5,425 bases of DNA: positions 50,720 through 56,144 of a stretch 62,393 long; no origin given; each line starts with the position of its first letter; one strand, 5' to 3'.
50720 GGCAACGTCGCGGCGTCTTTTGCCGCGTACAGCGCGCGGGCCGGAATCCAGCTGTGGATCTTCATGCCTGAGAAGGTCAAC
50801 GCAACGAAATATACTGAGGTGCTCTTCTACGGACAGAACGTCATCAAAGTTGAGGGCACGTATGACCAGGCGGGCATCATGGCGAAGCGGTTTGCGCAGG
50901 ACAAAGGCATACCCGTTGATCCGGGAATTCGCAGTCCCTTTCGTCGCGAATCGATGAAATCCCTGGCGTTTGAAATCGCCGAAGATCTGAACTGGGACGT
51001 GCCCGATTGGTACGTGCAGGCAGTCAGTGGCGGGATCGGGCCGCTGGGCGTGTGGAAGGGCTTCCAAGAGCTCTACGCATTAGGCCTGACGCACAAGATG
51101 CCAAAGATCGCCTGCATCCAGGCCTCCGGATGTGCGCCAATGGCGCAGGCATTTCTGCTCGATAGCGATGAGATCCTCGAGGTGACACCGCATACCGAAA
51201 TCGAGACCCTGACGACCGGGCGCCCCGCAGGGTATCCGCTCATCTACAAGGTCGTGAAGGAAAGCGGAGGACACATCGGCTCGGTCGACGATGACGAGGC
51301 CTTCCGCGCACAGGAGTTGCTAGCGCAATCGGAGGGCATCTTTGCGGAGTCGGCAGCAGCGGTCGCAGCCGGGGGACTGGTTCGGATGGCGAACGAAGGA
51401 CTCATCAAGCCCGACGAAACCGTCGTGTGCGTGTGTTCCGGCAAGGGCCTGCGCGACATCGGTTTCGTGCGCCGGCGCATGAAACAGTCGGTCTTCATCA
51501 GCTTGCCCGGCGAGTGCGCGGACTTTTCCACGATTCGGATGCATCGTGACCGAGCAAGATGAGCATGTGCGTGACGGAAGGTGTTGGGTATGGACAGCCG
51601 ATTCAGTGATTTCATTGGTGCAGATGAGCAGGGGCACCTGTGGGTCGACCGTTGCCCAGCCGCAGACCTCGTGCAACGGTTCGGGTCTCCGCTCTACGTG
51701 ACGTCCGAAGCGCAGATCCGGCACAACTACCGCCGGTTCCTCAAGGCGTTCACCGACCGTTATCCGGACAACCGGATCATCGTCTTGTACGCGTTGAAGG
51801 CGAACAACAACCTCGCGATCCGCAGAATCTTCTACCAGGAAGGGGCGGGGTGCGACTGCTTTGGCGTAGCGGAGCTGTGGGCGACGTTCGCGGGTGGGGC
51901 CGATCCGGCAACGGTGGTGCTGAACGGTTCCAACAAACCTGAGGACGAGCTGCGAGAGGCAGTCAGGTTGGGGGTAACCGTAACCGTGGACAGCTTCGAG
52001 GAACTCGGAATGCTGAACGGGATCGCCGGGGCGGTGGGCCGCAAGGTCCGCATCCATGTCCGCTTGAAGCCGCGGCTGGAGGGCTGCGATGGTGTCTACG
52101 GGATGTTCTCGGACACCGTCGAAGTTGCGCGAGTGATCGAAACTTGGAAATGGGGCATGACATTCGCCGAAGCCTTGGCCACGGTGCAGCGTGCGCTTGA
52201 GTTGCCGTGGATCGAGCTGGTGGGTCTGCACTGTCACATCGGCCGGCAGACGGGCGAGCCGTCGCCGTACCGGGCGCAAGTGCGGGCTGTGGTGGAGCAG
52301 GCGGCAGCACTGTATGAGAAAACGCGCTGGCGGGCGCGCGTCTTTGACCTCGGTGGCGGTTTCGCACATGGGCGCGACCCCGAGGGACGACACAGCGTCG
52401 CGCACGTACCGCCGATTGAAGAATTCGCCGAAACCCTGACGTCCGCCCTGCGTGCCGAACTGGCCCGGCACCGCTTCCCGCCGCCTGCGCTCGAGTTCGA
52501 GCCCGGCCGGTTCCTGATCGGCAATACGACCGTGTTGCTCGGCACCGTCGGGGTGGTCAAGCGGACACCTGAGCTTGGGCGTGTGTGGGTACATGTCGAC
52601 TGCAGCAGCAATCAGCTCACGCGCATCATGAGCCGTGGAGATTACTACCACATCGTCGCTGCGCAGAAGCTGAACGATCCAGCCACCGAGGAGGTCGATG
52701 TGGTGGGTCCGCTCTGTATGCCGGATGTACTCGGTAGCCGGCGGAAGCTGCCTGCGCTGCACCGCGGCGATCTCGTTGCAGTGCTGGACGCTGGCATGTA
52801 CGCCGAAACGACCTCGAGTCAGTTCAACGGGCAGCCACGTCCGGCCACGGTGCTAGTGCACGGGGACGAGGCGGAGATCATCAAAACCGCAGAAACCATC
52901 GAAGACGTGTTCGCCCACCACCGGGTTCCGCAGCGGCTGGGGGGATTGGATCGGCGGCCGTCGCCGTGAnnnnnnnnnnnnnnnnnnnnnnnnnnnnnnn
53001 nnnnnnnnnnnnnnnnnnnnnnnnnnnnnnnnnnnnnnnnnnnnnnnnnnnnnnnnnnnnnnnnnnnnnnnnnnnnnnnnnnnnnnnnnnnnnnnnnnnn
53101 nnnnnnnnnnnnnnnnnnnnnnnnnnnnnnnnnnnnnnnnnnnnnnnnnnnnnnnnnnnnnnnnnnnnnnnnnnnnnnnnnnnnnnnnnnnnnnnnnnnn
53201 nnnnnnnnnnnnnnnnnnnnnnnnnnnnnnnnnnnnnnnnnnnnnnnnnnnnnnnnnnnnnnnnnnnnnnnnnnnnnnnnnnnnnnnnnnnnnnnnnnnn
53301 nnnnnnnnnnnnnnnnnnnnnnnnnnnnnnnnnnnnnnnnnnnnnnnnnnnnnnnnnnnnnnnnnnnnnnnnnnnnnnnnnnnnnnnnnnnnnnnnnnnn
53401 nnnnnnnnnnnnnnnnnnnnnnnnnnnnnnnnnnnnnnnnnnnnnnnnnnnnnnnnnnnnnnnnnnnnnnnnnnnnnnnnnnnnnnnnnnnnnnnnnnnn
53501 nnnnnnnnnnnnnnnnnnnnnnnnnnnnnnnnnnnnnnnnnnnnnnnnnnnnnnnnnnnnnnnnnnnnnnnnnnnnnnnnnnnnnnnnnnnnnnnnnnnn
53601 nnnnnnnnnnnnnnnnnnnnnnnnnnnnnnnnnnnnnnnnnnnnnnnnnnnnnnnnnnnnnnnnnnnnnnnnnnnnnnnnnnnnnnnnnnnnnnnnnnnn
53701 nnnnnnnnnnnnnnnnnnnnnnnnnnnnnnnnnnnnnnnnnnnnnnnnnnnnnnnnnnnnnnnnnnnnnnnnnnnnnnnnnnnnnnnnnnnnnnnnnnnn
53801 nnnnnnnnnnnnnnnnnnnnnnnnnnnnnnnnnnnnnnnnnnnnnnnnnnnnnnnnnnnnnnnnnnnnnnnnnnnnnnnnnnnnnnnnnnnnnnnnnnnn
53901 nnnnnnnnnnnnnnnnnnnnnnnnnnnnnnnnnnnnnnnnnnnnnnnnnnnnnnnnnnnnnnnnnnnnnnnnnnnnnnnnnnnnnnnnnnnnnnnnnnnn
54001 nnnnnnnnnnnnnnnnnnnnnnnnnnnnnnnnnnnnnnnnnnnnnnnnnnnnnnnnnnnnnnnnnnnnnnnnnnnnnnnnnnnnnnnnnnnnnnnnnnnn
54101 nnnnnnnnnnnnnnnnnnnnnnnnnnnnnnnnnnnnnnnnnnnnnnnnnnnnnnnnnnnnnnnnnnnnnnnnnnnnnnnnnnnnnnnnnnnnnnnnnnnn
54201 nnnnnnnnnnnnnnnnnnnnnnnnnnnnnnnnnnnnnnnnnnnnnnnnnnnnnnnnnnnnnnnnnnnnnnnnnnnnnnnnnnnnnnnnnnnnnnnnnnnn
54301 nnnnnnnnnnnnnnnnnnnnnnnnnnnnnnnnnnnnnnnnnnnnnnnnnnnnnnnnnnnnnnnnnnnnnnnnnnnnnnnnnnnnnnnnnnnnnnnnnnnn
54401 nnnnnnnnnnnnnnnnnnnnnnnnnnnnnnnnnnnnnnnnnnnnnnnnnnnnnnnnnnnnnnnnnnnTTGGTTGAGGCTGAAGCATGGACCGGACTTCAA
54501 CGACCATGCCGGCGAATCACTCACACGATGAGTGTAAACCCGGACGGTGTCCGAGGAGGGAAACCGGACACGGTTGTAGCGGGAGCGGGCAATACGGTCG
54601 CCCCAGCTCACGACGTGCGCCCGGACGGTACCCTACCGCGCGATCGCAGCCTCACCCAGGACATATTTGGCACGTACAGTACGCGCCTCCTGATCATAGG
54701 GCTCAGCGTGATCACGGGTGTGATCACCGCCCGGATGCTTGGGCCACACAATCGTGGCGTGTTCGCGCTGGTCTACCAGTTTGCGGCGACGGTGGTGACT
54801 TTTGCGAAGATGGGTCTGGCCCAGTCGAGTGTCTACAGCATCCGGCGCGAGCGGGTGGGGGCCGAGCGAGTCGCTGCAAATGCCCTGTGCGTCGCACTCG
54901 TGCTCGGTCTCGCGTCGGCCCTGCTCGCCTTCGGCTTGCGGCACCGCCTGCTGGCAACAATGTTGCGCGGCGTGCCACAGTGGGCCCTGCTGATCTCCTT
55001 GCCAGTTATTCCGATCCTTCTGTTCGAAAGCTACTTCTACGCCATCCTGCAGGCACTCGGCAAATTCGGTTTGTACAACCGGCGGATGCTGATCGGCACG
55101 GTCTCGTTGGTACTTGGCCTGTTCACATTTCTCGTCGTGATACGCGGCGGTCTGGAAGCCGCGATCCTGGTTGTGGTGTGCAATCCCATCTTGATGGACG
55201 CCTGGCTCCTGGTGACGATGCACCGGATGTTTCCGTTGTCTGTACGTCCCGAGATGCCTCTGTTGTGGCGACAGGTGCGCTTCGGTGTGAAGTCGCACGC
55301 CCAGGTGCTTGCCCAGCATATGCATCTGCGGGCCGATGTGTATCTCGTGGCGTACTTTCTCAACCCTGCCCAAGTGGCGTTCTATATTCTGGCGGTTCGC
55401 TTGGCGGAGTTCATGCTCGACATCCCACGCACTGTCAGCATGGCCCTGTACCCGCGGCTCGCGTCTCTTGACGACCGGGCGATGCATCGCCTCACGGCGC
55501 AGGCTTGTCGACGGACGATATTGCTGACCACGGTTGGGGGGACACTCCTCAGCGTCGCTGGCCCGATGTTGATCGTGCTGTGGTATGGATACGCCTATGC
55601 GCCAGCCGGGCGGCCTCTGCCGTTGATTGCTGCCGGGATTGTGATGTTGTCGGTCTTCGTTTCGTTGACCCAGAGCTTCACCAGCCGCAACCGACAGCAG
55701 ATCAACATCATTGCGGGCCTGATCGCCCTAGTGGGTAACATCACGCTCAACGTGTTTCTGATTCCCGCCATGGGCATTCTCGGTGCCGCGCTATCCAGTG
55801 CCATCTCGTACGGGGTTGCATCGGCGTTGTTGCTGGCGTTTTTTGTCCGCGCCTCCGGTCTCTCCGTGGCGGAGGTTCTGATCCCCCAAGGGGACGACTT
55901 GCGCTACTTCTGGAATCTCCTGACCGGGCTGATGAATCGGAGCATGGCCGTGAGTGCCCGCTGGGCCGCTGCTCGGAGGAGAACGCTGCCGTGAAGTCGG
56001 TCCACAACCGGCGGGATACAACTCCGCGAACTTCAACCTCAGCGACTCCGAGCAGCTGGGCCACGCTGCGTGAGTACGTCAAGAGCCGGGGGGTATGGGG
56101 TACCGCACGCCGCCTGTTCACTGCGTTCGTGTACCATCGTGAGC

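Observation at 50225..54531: Coupled ThrC-like enzyme, fold-III PLP decarboxylase and ATP-grasp-like protein inside the EPS locus: candidate pathway to make a small amine and ligate it to the polymer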

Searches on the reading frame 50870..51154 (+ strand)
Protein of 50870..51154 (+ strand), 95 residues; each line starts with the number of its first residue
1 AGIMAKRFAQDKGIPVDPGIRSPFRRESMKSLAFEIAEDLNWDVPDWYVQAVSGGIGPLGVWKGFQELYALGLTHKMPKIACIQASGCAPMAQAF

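Call 78: search_solved_structures(query=window:50870-51154:+, max_evalue=10, show_alignments=5)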
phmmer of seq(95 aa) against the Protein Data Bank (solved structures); distinct sequences matched with E-value up to 10: 7.
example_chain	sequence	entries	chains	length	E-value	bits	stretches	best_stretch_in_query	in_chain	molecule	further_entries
1e5x_A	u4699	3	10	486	3.8e-09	39.9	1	23-91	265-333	THREONINE SYNTHASE | THREONINE SYNTHASE 1, CHLOROPLASTIC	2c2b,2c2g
2d1f_A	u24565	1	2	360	4.9e-08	36.3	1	22-92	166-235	Threonine synthase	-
1uim_A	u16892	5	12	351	9.2e-08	35.5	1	22-92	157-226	Threonine Synthase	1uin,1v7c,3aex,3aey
2zsj_A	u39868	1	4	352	1.2e-07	35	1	21-94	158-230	Threonine synthase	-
6cgq_A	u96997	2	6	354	0.00017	24.9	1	22-91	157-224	Threonine synthase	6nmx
9k3c_A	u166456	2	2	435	0.061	16.8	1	13-72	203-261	Cysteate synthase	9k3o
6epc_O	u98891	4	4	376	1.5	12.3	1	43-77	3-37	26S proteasome non-ATPase regulatory subunit 13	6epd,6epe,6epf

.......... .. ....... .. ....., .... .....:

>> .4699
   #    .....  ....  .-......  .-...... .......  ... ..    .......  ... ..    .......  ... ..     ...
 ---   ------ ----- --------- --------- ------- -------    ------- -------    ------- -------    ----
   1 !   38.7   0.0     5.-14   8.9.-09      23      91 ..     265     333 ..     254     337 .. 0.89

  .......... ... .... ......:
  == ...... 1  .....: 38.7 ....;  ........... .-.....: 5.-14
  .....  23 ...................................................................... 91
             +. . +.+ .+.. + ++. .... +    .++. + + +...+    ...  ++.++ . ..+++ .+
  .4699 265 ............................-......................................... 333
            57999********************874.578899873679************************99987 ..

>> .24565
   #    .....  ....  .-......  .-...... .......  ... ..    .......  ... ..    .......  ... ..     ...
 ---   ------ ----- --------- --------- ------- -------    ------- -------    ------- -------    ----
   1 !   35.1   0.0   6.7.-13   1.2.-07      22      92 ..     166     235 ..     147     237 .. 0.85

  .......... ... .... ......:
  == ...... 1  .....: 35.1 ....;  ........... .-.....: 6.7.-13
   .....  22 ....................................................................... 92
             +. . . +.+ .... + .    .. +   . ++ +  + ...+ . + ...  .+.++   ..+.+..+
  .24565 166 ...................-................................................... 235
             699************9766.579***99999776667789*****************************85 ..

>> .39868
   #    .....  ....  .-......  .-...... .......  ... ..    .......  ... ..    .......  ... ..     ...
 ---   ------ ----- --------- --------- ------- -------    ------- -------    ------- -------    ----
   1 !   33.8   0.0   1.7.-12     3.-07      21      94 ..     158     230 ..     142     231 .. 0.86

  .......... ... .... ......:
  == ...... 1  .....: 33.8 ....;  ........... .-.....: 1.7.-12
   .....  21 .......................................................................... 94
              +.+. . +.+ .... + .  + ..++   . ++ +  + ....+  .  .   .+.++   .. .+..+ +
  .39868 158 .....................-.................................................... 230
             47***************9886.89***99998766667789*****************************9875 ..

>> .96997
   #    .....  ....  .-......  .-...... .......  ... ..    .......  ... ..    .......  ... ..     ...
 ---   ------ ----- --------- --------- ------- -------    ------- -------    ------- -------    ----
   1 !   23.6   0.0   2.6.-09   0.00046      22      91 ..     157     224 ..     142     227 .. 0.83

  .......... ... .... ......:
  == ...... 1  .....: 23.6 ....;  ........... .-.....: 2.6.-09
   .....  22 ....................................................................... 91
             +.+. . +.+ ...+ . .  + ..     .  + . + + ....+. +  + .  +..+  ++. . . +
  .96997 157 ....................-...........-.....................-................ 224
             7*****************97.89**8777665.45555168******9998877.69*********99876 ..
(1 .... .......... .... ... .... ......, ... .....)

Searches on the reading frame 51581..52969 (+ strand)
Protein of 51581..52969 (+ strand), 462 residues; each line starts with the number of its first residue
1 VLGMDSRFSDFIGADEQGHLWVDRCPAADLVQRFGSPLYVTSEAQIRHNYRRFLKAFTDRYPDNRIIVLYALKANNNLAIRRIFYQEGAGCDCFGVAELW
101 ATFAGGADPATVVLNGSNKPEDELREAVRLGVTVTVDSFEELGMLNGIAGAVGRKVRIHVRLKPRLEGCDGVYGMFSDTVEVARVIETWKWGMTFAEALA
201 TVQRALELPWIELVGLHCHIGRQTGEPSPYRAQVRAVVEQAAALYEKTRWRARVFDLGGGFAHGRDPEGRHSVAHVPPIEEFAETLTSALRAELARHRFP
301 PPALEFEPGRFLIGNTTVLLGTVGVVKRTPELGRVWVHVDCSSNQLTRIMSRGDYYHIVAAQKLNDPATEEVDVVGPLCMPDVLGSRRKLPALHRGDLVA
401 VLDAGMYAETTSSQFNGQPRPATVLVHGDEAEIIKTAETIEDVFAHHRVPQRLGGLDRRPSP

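Call 3: search_protein_families(library=pfam, proteins=[window:51581-52969:+], max_evalue=0.01)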
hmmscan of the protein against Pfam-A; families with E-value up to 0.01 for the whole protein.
window:51581-52969:+ (462 aa): 3 families
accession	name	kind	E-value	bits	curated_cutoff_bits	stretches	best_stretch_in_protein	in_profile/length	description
PF02784.22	Orn_Arg_deC_N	-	3.3e-33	115.5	23.4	1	44-313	2-246/247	Pyridoxal-dependent decarboxylase, pyridoxal binding domain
PF00278.28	Orn_DAP_Arg_deC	-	1.2e-12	48.3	23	1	201-405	5-95/95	Pyridoxal-dependent decarboxylase, C-terminal sheet domain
PF01168.26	Ala_racemase_N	-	5.4e-12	46.3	24.1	1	44-162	4-120/220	Alanine racemase, N-terminal domain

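Call 4: search_protein_families(library=ncbifam, proteins=[window:51581-52969:+], max_evalue=0.01)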
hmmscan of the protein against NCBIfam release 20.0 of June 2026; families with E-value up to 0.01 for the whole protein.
window:51581-52969:+ (462 aa): 7 families
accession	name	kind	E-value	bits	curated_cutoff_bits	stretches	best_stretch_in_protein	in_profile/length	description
TIGR01048.1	lysA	equivalog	5.2e-94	315.1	297.9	1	15-446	4-415/417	diaminopimelate decarboxylase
NF052544.1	OrLyDeCDokD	equivalog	2e-40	138.8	700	1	15-445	21-457/461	ornithine/lysine decarboxylase DokD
TIGR03099.1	dCO2ase_PEP1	hypoth_equivalog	1.3e-39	136.5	478.45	1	17-426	5-398/398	pyridoxal-dependent decarboxylase, exosortase A system-associated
NF006515.0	PRK08961.1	equivalog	1.7e-36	125.5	802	1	68-425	529-858/861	bifunctional aspartate kinase/diaminopimelate decarboxylase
NF041039.1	FslC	exception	1.7e-22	79.9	500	1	28-430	20-407/418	rhizoferrin biosystnesis N-citrylornithine decarboxylase FslC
NF003763.0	PRK05354.1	equivalog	1.5e-10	40.2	369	1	44-329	76-362/636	biosynthetic arginine decarboxylase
TIGR01273.1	speA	equivalog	8.1e-08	31.2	624.1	1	126-328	159-353/624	arginine decarboxylase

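Call 7: search_solved_structures(query=window:51581-52969:+, max_evalue=1e-10, show_alignments=2)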
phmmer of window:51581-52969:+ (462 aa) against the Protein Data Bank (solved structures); distinct sequences matched with E-value up to 1e-10: 25.
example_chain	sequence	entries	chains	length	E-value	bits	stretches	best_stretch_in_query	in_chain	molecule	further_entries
1tuf_A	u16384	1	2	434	3e-53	184.7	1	16-452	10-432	Diaminopimelate decarboxylase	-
1twi_A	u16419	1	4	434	3.2e-53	184.6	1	16-452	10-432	Diaminopimelate decarboxylase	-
3n2b_A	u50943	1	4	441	1.2e-51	179.3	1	5-447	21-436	Diaminopimelate decarboxylase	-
2p3e_A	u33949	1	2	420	3.5e-51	177.8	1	17-440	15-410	Diaminopimelate decarboxylase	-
4xg1_A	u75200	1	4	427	5.8e-45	157.3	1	14-446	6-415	Diaminopimelate decarboxylase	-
1hkv_A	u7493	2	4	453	2.7e-36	128.8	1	15-445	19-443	DIAMINOPIMELATE DECARBOXYLASE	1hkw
2o0t_A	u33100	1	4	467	2.9e-36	128.7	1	15-445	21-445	Diaminopimelate decarboxylase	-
3vab_A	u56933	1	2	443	1.1e-34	123.4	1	18-451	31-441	Diaminopimelate decarboxylase 1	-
5x7m_A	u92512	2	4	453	2.1e-32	116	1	16-445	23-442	Diaminopimelate decarboxylase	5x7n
7ru7_A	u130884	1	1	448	6.2e-32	114.4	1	18-446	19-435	L-glutamyl-[BtrI acyl-carrier protein] decarboxylase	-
2qgh_A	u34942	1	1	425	2.9e-31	112.2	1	29-444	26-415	Diaminopimelate decarboxylase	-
3c5q_A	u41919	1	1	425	3.5e-31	111.9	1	29-444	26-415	Diaminopimelate decarboxylase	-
2j66_A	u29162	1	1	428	5.3e-31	111.3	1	23-446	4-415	BTRK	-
2yxx_A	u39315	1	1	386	8.6e-29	104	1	32-445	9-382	Diaminopimelate decarboxylase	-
6n2f_A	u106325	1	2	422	1.4e-27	100.1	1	17-442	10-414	Diaminopimelate decarboxylase 2, chloroplastic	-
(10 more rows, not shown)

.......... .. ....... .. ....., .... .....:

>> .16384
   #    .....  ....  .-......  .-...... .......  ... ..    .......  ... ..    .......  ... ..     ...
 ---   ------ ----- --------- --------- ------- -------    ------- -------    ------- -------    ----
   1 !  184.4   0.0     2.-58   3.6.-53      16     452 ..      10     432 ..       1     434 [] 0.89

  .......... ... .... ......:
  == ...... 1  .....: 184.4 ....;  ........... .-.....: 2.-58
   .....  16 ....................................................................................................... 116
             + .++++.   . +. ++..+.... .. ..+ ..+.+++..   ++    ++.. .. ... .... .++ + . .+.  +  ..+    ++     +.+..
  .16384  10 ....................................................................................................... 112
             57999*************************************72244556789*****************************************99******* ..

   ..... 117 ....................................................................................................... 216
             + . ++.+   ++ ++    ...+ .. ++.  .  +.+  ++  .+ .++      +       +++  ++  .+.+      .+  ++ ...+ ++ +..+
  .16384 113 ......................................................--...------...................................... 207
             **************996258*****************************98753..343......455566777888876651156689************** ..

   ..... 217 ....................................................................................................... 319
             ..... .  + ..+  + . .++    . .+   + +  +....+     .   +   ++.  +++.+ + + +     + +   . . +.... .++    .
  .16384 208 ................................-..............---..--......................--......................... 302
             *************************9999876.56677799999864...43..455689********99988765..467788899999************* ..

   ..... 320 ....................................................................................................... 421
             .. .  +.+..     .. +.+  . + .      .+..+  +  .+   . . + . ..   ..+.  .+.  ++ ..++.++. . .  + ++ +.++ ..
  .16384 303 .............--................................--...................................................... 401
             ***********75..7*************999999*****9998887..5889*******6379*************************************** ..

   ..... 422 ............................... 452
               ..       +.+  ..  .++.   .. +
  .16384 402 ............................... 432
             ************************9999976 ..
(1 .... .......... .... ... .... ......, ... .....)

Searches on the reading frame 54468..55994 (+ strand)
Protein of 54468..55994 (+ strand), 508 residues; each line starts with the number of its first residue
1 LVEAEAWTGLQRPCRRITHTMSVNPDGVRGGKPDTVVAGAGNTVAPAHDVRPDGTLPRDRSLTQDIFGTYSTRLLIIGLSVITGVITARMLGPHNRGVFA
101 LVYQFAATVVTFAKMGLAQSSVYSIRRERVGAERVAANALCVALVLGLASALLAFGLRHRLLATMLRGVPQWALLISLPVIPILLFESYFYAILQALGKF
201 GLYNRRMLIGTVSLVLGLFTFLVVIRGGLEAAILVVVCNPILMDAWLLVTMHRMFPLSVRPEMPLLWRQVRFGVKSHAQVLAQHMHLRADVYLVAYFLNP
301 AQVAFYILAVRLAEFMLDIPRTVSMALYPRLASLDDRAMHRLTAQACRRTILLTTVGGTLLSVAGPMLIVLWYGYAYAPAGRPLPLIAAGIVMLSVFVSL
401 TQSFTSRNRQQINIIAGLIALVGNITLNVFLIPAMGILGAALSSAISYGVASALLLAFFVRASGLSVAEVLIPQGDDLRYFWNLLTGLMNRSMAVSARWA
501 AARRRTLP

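Call 3: search_protein_families(library=pfam, proteins=[window:54468-55994:+], max_evalue=0.01)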
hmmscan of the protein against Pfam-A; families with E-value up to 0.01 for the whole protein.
window:54468-55994:+ (508 aa): 3 families
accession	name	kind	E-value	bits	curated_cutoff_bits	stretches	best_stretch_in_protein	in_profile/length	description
PF01943.22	Polysacc_synt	-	5.7e-12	46.1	28.2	1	64-333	3-272/274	Polysaccharide biosynthesis protein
PF13440.11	Polysacc_synt_3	-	8.2e-09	35.5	23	1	87-379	2-290/293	Polysaccharide biosynthesis protein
PF03023.19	MurJ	-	2.8e-06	26.6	27.4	1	175-463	102-403/451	Lipid II flippase MurJ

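Call 4: search_protein_families(library=ncbifam, proteins=[window:54468-55994:+], max_evalue=0.01)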
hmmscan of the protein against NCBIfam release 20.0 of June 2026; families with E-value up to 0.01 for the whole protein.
window:54468-55994:+ (508 aa): 2 families
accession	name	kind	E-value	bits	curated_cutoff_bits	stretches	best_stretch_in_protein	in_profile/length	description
TIGR01695.1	murJ_mviN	equivalog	7e-07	28.3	235.55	1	176-462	129-429/506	murein biosynthesis integral membrane protein MurJ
NF050818.1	PolSacchBiosHfsF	equivalog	0.00083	18.5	700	1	81-456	21-400/468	polysaccharide biosynthesis protein HfsF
